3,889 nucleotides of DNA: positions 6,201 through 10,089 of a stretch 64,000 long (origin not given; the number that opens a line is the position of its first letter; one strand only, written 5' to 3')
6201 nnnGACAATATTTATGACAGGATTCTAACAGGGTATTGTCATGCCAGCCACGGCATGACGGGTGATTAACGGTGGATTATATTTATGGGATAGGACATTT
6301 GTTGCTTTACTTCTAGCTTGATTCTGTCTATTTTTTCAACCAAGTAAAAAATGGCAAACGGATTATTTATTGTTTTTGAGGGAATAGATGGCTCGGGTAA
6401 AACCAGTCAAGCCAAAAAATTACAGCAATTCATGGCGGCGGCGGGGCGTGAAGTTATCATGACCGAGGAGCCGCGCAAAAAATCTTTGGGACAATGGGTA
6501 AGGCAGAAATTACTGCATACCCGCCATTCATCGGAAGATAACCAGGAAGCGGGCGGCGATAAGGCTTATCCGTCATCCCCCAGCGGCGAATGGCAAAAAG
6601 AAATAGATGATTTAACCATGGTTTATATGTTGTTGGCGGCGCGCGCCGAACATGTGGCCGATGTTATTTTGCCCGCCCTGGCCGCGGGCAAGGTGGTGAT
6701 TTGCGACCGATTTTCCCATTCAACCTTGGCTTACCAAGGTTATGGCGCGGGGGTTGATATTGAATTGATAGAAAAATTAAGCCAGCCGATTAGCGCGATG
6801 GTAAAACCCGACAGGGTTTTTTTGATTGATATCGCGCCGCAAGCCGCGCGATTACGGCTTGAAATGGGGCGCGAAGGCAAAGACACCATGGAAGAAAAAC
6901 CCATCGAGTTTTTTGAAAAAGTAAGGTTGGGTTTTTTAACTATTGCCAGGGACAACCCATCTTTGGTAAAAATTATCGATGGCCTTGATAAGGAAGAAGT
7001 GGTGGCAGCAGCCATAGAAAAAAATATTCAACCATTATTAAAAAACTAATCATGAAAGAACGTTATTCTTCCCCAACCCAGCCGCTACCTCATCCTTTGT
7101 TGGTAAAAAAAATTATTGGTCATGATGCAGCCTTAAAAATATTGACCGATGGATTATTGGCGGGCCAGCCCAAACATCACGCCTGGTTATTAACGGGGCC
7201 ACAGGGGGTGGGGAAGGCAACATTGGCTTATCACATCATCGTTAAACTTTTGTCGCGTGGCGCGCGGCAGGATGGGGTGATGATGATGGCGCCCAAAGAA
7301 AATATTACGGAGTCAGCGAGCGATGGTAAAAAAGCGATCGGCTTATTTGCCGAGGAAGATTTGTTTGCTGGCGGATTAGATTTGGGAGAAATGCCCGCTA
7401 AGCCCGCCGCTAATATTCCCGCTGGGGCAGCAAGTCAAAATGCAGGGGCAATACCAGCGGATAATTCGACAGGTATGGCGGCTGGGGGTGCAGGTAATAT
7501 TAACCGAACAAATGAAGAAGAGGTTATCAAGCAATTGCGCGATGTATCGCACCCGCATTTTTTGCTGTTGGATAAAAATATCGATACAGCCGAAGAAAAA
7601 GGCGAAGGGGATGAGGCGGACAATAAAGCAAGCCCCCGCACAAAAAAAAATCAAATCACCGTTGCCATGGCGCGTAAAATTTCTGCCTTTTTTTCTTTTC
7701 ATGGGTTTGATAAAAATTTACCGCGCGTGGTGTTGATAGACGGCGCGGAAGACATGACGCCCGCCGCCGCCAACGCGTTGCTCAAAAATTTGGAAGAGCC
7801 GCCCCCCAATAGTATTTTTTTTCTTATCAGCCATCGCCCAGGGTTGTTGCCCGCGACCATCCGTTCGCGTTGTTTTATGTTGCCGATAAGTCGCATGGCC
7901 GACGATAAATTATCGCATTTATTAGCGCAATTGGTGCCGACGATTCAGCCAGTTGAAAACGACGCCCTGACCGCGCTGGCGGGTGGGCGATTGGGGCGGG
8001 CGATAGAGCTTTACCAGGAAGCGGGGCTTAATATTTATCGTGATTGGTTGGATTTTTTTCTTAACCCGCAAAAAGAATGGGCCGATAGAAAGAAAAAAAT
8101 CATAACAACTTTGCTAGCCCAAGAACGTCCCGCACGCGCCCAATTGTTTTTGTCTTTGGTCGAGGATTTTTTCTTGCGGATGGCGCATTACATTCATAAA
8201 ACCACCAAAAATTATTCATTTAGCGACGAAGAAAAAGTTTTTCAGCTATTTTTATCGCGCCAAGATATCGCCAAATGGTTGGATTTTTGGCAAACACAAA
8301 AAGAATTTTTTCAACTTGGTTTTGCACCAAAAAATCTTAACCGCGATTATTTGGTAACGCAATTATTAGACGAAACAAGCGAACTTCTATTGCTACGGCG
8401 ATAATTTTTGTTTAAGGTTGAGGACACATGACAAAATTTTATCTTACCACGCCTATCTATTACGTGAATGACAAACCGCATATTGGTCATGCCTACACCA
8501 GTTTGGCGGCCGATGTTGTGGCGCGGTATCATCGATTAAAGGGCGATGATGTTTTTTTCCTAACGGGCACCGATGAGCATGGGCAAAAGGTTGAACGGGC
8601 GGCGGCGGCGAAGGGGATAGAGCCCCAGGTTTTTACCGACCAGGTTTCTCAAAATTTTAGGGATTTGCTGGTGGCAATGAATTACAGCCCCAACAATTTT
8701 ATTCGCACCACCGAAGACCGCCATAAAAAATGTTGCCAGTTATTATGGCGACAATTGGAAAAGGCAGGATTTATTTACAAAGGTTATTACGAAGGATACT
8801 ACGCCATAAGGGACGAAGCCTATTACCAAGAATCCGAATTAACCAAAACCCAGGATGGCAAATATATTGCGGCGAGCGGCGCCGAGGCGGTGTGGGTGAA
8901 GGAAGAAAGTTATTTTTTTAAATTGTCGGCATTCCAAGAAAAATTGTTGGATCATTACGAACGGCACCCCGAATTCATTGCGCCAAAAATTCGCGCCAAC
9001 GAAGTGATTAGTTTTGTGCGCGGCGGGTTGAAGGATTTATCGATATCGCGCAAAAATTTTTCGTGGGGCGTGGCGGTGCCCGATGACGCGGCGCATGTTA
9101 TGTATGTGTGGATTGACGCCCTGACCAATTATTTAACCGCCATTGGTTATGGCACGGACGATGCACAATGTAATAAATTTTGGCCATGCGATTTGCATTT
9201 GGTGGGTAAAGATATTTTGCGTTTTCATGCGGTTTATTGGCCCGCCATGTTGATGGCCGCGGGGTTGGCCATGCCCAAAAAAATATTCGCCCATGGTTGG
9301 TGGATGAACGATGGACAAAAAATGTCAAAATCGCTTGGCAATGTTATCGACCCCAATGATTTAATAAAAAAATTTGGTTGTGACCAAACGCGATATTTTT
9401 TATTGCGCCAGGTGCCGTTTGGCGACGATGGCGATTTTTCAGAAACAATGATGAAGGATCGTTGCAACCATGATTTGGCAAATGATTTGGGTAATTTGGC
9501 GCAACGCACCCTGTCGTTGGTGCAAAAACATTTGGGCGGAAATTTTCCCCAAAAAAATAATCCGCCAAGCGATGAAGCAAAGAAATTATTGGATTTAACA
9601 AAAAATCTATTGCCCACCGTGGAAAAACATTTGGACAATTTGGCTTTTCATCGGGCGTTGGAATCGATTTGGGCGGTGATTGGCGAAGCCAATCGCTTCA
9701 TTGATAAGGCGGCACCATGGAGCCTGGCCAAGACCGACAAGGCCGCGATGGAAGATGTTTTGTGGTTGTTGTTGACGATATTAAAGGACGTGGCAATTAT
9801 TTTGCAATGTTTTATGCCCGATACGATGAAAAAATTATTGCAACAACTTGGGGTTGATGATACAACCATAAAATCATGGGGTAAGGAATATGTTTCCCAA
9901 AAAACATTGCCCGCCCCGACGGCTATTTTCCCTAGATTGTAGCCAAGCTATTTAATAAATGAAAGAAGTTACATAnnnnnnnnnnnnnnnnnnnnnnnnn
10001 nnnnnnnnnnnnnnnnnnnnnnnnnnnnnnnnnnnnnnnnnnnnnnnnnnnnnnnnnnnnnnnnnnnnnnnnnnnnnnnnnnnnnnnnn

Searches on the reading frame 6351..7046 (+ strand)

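Call 3: search_protein_families(library=pfam, proteins=[window:6351-7046:+], max_evalue=1)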
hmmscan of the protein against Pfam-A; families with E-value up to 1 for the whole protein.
window:6351-7046:+ (232 aa): 10 families
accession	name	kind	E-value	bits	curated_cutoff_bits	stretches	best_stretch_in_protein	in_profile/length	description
PF02223.23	Thymidylate_kin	-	1.7e-41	142.4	27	2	83-222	50-185/185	Thymidylate kinase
PF13521.12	AAA_28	-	0.00017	22.2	27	1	7-171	2-130/164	AAA domain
PF03976.20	PPK2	-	0.02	14.9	22.3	1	5-54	32-81/229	Polyphosphate kinase 2 (PPK2)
PF13207.12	AAA_17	-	0.028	15.2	27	0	11-26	2-17/136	AAA domain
PF13604.12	AAA_30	-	0.028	14.6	27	1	5-37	19-51/191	AAA domain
PF08433.16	KTI12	-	0.032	14.2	22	1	7-40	4-37/271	Chromatin associated protein KTI12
PF00448.28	SRP54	-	0.058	13.5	22.7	1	7-37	4-34/196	SRP54-type protein, GTPase domain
PF01656.29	CbiA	-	0.074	13.5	25.4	0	154-228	28-71/125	CobQ/CobB/MinD/ParA nucleotide binding domain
PF13401.12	AAA_22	-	0.1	13.3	27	1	5-54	6-54/130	AAA domain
PF20720.3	nSTAND3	-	0.22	11.6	27.2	0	6-41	19-54/155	Novel STAND NTPase 3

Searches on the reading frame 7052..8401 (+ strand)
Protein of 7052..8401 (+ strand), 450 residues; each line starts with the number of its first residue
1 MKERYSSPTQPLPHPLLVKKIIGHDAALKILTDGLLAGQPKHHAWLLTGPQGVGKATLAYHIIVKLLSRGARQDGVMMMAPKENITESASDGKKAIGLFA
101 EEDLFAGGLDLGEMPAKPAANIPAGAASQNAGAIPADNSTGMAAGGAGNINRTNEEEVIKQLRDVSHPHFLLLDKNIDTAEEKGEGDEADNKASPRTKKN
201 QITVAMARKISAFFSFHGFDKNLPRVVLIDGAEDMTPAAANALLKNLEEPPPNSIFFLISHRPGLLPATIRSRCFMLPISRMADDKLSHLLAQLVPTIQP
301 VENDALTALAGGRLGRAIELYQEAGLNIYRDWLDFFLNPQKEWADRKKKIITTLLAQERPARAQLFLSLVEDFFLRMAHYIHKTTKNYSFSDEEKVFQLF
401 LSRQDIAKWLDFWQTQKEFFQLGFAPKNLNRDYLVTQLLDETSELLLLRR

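Call 3: search_protein_families(library=pfam, proteins=[window:7052-8401:+], max_evalue=1)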
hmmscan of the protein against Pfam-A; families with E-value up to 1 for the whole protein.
window:7052-8401:+ (450 aa): 16 families
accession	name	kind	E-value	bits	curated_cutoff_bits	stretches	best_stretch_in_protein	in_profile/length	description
PF13177.12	DNA_pol3_delta2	-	1.1e-25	91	27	2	160-281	61-159/161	DNA polymerase III, delta subunit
PF00004.35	AAA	-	1.3e-06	29.4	21.2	2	203-274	39-123/131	ATPase family associated with various cellular activities (AAA)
PF20720.3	nSTAND3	-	4.7e-05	23.6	27.2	1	41-95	16-67/155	Novel STAND NTPase 3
PF04851.21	ResIII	-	0.0022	18.4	22.5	1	40-91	21-71/164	Type III restriction enzyme, res subunit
PF00910.28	RNA_helicase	-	0.0034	18.3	21.5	1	46-86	2-44/105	RNA helicase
PF03266.21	NTPase_1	-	0.0035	17.7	23.9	1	46-79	3-36/168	NTPase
PF05729.18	NACHT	-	0.015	15.6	26.7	1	46-74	4-32/167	NACHT domain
PF13191.12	AAA_16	-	0.031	15.2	32.6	1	28-69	12-51/167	AAA ATPase domain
PF07728.20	AAA_5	-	0.055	13.9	22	0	46-73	3-25/139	AAA domain (dynein-related subfamily)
PF13173.12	AAA_14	-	0.057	13.9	27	1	43-72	3-28/129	AAA domain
PF13481.12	AAA_25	-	0.071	13.2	27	1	27-71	21-61/195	AAA domain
PF13245.12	AAA_19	-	0.088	13.4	25.1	1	41-83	10-51/134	AAA domain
PF13401.12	AAA_22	-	0.14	12.9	27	0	46-72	9-33/130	AAA domain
PF13555.12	AAA_29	-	0.2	11.9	27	1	44-58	24-38/61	P-loop containing region of AAA domain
PF24883.2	NPHP3_N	-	0.21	12.2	24.8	1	41-71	21-51/164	Nephrocystin 3, N-terminal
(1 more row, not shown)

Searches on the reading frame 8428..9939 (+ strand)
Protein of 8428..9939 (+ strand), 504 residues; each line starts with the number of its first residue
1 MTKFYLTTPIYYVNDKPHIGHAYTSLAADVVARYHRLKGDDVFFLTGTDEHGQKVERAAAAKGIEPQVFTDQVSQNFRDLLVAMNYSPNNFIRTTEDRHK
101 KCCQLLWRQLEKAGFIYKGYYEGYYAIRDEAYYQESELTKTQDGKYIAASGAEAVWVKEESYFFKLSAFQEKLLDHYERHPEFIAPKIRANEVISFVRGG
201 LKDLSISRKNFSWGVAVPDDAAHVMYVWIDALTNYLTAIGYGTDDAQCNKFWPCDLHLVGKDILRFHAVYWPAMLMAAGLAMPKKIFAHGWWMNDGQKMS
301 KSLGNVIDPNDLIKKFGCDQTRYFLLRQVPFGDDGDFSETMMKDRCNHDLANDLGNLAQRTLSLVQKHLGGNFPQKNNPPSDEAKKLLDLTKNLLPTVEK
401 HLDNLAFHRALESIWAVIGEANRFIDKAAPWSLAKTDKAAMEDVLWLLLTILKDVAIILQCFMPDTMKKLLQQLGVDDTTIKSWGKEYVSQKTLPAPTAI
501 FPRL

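Call 3: search_protein_families(library=pfam, proteins=[window:8428-9939:+], max_evalue=1)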
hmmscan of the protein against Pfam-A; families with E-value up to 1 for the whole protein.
window:8428-9939:+ (504 aa): 6 families
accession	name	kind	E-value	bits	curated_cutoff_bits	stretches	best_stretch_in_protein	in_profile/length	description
PF09334.17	tRNA-synt_1g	-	2.4e-109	366.1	20.1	1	5-362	2-391/391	tRNA synthetases class I (M)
PF00133.28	tRNA-synt_1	-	2.8e-31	109.2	22.7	3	223-333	297-409/414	tRNA synthetases class I (I, L, M and V)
PF01406.26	tRNA-synt_1e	-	4.1e-19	69.5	27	2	255-345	209-299/301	tRNA synthetases class I (C) catalytic domain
PF19303.5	Anticodon_3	-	3e-11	43.9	23.5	1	381-486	8-110/152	Anticodon binding domain of methionyl tRNA ligase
PF08264.19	Anticodon_1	-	3.6e-06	27.4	25.1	1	385-485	2-105/148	Anticodon-binding domain of tRNA ligase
PF01921.24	tRNA-synt_1f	-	0.02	14.2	27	1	293-330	277-314/360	tRNA synthetases class I (K)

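Call 4: search_protein_families(library=ncbifam, proteins=[window:8428-9939:+], max_evalue=1)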
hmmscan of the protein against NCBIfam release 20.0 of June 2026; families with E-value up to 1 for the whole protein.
window:8428-9939:+ (504 aa): 24 families
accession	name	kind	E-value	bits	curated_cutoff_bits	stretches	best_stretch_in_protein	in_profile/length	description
NF008900.0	PRK12267.1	equivalog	1.6e-203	677.8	598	1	2-504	4-510/648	methionine--tRNA ligase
TIGR00398.1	metG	equivalog_domain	4e-160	534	336.35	1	4-503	1-528/530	methionine--tRNA ligase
NF008860.0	PRK11893.2-2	equivalog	3.4e-120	402.7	761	3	248-480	322-553/583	methionine--tRNA ligase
NF001100.0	PRK00133.1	equivalog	6e-101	339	587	2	147-503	175-530/676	methionine--tRNA ligase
TIGR00422.1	valS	equivalog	5.8e-39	133.8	612.1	2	224-481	450-706/863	valine--tRNA ligase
NF009687.0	PRK13208.1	equivalog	1.5e-36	125.9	738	2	222-487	456-718/801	valine--tRNA ligase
NF004349.1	PRK05729.1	equivalog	9.8e-31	106.8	704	2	225-486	441-697/860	valine--tRNA ligase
TIGR00392.1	ileS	equivalog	3.4e-30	104.9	621.4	2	222-478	533-793/861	isoleucine--tRNA ligase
TIGR00396.1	leuS_bact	equivalog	3.5e-28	98.2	548.4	2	3-178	30-205/843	leucine--tRNA ligase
NF008957.0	PRK12300.1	subfamily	2.7e-25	88.5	677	2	251-476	577-781/946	leucine--tRNA ligase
NF000540.1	alt_ValS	exception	8.9e-21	73.5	900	2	223-414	497-682/827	valine--tRNA ligase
TIGR00435.1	cysS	equivalog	2.9e-20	72.8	340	2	255-445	221-398/466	cysteine--tRNA ligase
NF011492.0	PRK14900.1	equivalog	1.9e-19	69.1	1783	2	223-484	455-716/1044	valine--tRNA ligase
TIGR00395.1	leuS_arch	equivalog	4.1e-19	68.1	648.5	2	250-477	570-779/938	leucine--tRNA ligase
NF008859.0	PRK11893.2-1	equivalog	4.9e-18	65.3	553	2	1-117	1-119/498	methionine--tRNA ligase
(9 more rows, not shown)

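Call 11: find_related_loci(query=window:8428-9939:+, collection=genome_contigs, flank=6000)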
Query window:8428-9939:+ (504 aa) in genome_contigs; peptide patterns used: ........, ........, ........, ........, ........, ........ (x = any residue, [..] = any of these).
600 stretches matched a pattern (row limit reached: there are more); 597 encode a relative of the query (tblastn E <= 1e-3); the best 80 are kept; 80 distinct loci.
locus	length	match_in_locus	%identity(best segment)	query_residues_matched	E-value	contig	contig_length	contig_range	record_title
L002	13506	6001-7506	59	4-503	0e+0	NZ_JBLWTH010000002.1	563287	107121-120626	MAG: Kiloniella sp. isolate EA05-01 A05.004.metabat.2RE.5K@2, whole genome shotgun sequence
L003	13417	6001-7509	58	4-503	0e+0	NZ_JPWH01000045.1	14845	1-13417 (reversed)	Thalassospira profundimaris strain S25-3-2 contig45, whole genome shotgun sequence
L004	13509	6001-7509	59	4-503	0e+0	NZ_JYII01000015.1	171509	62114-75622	Thalassospira sp. HJ NODE_9, whole genome shotgun sequence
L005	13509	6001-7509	58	4-503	0e+0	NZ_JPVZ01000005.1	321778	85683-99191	Thalassospira tepidiphila MCCC 1A03514 contig5, whole genome shotgun sequence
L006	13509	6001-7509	58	4-503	0e+0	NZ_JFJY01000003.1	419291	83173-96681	Thalassospira sp. MCCC 1A03138 contig3, whole genome shotgun sequence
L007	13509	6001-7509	58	4-503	0e+0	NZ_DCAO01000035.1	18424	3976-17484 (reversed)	MAG: Thalassospira sp. UBA1131 UBA1131_contig_1079, whole genome shotgun sequence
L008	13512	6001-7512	58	4-504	0e+0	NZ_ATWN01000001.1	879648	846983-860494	Thalassospira lucentensis MCCC 1A00383 = DSM 14000 K355DRAFT_scaffold00001.1_C, whole genome shotgun sequence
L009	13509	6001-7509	58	4-503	0e+0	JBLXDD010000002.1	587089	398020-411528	MAG: Thalassospira sp. isolate ES18-06 S18maxbin_out.042RE.5K@2, whole genome shotgun sequence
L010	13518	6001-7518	59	2-504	0e+0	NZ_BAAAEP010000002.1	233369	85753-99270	Caenispirillum bisanense strain JCM 14346 sequence002, whole genome shotgun sequence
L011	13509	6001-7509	58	4-503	0e+0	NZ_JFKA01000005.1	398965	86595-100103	Thalassospira mesophila strain JCM 18969 contig5, whole genome shotgun sequence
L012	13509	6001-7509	58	4-503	0e+0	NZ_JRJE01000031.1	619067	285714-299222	Thalassospira australica strain NP 3b2 scaffold_1, whole genome shotgun sequence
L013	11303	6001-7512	58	4-503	0e+0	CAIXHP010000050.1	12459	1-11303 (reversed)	MAG: uncultured proteobacterium isolate I2_bin-116 genome assembly, contig: bin-116:50/70, whole genome shotgun sequence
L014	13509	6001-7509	59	2-503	0e+0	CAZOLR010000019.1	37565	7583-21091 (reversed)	MAG TPA_asm: uncultured Hyphomicrobiales bacterium isolate SRP134809_co1_81 genome assembly, contig: NODE_1905_length_37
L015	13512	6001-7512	58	4-503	0e+0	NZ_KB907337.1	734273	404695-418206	Novispirillum itersonii subsp. itersonii ATCC 12639 G365DRAFT_scaffold00001.1, whole genome shotgun sequence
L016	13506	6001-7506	58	4-503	0e+0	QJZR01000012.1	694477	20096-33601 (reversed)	MAG: Alphaproteobacteria bacterium isolate SZUA-351 scaffold_3, whole genome shotgun sequence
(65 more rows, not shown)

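Call 35: find_related_loci(query=window:8428-9939:+, collection=metagenome_contigs, flank=5000)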
Query window:8428-9939:+ (504 aa) in metagenome_contigs; peptide patterns used: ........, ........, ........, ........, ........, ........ (x = any residue, [..] = any of these).
600 stretches matched a pattern (row limit reached: there are more); 587 encode a relative of the query (tblastn E <= 1e-3); the best 80 are kept; 80 distinct loci.
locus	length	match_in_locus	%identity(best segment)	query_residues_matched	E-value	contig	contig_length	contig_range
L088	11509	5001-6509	57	1-504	0e+0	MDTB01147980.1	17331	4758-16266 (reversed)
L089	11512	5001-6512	58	4-504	0e+0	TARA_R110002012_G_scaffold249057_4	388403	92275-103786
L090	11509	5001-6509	58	4-503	0e+0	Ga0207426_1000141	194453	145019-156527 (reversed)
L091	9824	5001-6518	58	2-504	0e+0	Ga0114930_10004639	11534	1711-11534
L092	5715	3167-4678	57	4-503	0e+0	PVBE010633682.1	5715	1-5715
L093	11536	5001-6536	58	1-504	0e+0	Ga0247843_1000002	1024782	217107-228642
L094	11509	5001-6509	57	4-503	0e+0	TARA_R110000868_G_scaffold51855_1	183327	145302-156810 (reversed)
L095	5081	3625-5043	60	3-478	0e+0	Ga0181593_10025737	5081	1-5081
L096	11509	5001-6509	56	1-503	0e+0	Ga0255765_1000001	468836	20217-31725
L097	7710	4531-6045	57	4-504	0e+0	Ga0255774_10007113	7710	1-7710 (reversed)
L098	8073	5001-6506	57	4-503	0e+0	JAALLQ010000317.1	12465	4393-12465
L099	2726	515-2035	56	2-504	0e+0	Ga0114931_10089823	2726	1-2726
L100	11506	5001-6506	55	4-503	0e+0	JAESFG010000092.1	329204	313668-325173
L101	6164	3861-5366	57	3-504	0e+0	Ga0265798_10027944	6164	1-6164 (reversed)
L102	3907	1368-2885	57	4-504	0e+0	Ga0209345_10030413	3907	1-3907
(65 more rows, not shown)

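Call 53: find_homologous_proteins(query=window:8428-9939:+, max_evalue=1e-100)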
Query window:8428-9939:+ (504 aa): 7997 proteins with E <= 1e-100 among 8000 candidates; the best 120 are listed.
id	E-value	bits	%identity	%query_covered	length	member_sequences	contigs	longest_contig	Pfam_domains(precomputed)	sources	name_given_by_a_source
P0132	0.0e+0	1187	100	100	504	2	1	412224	PF09334.18,PF01406.26,PF08264.20,PF00133.29,PF19303.6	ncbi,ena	-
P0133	5.1e-273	924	76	100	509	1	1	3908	PF09334.18,PF01406.26,PF08264.20,PF00133.29,PF19303.6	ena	-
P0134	1.8e-272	923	77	100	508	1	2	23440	PF09334.18,PF01406.26,PF08264.20,PF00133.29,PF19303.6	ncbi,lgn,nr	ncbi:MAG: methionine--tRNA ligase [Hydrotalea sp.]|nr:methionine--tRNA ligase [Hydrotalea sp.]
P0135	3.8e-269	912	76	100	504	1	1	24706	PF09334.18,PF01406.26,PF00133.29,PF19303.6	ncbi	ncbi:MAG: methionine--tRNA ligase [Alphaproteobacteria bacterium]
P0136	3.2e-250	849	72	100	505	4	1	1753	PF09334.18,PF01406.26,PF00133.29,PF19303.6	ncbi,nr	ncbi:MAG: methionine--tRNA ligase [Alphaproteobacteria bacterium]|nr:methionine--tRNA ligase [Alphap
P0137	1.3e-207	709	60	100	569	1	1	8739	PF09334.18,PF01406.26,PF00133.29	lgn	-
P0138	4.1e-206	704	61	100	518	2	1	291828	PF09334.18,PF01406.26,PF00133.29,PF19303.6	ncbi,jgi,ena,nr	ncbi:MAG TPA: methionine--tRNA ligase [Terriglobia bacterium]|nr:methionine--tRNA ligase [Terriglobi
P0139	6.6e-206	703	61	99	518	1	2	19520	PF09334.18,PF01406.26,PF08264.20,PF00133.29,PF19303.6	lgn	-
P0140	9.7e-206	702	61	100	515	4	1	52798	PF09334.18,PF01406.26,PF00133.29,PF19303.6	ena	-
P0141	5.5e-205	700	60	100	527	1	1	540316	PF09334.18,PF01406.26,PF00133.29,PF19303.6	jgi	jgi:methionyl-tRNA synthetase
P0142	1.1e-204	699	60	99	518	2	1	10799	PF09334.18,PF01406.26,PF00133.29,PF19303.6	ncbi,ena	-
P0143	1.3e-204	699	60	99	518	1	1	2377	PF09334.18,PF01406.26,PF00133.29,PF19303.6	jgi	jgi:methionyl-tRNA synthetase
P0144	1.4e-204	699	60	99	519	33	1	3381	PF09334.18,PF01406.26,PF08264.20,PF00133.29,PF19303.6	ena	-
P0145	1.9e-204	698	61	99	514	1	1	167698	PF09334.18,PF01406.26,PF08264.20,PF00133.29,PF19303.6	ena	-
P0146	2.1e-204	698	60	100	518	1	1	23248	PF09334.18,PF01406.26,PF00133.29,PF19303.6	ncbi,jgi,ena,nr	ncbi:MAG TPA: methionine--tRNA ligase [Dongiaceae bacterium]|nr:methionine--tRNA ligase [Dongiaceae 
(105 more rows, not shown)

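Call 54: find_encoding_contigs(protein=P0134, flank=6000, max_places=2)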
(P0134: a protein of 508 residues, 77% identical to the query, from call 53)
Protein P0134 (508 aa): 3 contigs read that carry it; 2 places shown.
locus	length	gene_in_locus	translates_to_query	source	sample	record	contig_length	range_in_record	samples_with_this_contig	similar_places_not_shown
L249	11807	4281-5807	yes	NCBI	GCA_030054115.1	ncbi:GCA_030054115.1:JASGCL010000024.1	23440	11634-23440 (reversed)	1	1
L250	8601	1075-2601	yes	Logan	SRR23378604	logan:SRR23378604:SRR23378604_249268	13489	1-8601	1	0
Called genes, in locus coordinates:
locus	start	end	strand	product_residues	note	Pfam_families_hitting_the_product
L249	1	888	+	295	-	?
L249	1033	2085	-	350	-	PF05496:RuvB_N, PF01078:Mg_chelatase (faint), PF00004:AAA, PF07728:AAA_5, PF17864:AAA_lid_4, PF05491:WHD_RuvB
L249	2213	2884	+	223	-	PF02223:Thymidylate_kin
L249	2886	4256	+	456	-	PF00004:AAA (faint), PF13177:DNA_pol3_delta2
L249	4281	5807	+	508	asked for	PF00133:tRNA-synt_1, PF01406:tRNA-synt_1e, PF09334:tRNA-synt_1g, PF00133:tRNA-synt_1, PF01406:tRNA-synt_1e (weak), PF19303:Anticodon_3, PF08264:Anticodon_1 (weak)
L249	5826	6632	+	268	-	PF01026:TatD_DNase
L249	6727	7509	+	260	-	PF12686:DUF3800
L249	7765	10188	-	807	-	PF01138:RNase_PH, PF03725:RNase_PH_C, PF03726:PNPase, PF01138:RNase_PH, PF00013:KH_1, PF00575:S1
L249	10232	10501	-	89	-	PF00312:Ribosomal_S15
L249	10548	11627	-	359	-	PF01509:TruB_N, PF16198:TruB_C_2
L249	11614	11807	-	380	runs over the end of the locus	PF00383:dCMP_cyt_deam_1 (weak), PF01872:RibD_C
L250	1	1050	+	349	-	?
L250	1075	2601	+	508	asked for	PF00133:tRNA-synt_1, PF01406:tRNA-synt_1e, PF09334:tRNA-synt_1g, PF00133:tRNA-synt_1, PF01406:tRNA-synt_1e (weak), PF19303:Anticodon_3, PF08264:Anticodon_1 (weak)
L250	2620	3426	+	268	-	PF01026:TatD_DNase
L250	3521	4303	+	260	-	PF12686:DUF3800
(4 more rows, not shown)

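Call 55: find_encoding_contigs(protein=P0135, flank=6000, max_places=2)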
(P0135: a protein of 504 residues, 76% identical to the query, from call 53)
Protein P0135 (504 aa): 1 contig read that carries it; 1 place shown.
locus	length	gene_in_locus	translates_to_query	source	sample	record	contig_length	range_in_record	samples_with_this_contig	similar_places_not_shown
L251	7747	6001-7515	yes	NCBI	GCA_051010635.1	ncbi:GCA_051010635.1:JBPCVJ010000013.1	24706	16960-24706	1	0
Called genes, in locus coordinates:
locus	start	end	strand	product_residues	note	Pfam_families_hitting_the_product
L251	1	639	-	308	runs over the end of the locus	PF00528:BPD_transp_1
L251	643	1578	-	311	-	-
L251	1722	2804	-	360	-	PF01547:SBP_bac_1, PF13416:SBP_bac_8, PF13531:SBP_bac_11 (weak), PF13343:SBP_bac_6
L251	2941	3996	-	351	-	PF01078:Mg_chelatase (faint), PF05496:RuvB_N, PF00004:AAA, PF07728:AAA_5, PF17864:AAA_lid_4, PF05491:WHD_RuvB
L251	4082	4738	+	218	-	PF02223:Thymidylate_kin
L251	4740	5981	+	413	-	PF13177:DNA_pol3_delta2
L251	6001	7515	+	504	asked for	PF00133:tRNA-synt_1, PF01406:tRNA-synt_1e, PF09334:tRNA-synt_1g, PF00133:tRNA-synt_1, PF01406:tRNA-synt_1e (weak), PF19303:Anticodon_3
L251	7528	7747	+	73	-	?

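Call 56: find_encoding_contigs(protein=P0133, flank=6000, max_places=2)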
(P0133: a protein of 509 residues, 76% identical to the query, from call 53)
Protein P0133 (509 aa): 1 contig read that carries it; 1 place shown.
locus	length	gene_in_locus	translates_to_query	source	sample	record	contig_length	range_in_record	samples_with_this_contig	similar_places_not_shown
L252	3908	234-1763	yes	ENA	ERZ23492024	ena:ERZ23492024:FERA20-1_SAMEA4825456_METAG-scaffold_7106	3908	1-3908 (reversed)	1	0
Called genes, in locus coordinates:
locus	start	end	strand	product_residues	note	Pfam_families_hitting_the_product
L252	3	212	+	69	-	?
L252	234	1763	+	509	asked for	PF00133:tRNA-synt_1, PF01406:tRNA-synt_1e, PF09334:tRNA-synt_1g, PF00133:tRNA-synt_1, PF01406:tRNA-synt_1e (weak), PF19303:Anticodon_3, PF08264:Anticodon_1 (weak)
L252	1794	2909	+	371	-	PF04371:PAD_porph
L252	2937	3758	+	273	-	PF01026:TatD_DNase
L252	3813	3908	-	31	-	?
